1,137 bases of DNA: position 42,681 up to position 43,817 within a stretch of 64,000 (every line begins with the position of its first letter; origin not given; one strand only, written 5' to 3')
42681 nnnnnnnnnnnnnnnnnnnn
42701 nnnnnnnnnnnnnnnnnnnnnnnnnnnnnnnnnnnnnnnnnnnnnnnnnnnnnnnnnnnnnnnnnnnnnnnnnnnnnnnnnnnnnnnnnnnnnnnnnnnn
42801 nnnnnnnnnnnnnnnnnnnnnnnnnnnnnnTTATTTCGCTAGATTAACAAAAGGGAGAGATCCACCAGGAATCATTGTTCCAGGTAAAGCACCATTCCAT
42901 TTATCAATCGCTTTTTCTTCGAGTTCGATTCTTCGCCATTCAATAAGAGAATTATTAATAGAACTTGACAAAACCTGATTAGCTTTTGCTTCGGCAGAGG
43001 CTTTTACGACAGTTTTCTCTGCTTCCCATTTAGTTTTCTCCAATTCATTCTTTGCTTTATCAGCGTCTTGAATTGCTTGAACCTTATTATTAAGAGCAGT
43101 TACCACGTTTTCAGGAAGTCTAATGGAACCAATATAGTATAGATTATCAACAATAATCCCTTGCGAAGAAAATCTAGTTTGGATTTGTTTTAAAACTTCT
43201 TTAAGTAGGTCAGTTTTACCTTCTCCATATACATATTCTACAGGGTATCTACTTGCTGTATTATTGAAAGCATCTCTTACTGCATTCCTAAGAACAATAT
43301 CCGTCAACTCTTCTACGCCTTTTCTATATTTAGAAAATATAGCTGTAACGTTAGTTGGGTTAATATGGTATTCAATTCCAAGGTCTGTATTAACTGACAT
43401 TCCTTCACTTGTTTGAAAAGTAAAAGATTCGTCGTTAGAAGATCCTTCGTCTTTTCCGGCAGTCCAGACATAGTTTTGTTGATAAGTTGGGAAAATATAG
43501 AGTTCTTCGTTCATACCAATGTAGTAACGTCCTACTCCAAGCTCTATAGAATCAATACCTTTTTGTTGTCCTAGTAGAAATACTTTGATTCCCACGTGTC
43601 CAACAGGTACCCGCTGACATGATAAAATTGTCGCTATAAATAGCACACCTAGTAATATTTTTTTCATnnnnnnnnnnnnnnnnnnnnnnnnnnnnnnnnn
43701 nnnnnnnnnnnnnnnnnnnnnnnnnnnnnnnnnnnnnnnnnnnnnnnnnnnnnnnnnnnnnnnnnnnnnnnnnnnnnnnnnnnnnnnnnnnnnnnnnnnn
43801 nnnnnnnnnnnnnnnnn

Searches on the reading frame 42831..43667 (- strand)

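Call 15: search_protein_families(library=phrogs, proteins=[window:42831-43667:-], max_evalue=0.001)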
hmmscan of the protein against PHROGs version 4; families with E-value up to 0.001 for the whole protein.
window:42831-43667:- (278 aa): 3 families
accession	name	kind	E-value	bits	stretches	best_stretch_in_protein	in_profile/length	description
phrog_200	-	other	6.1e-71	240.5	1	2-277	82-360/379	lipoprotein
phrog_21428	-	unknown function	4.4e-10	40.4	1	4-57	5-60/63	-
phrog_38808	-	unknown function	0.00026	22.2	1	221-275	17-66/68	-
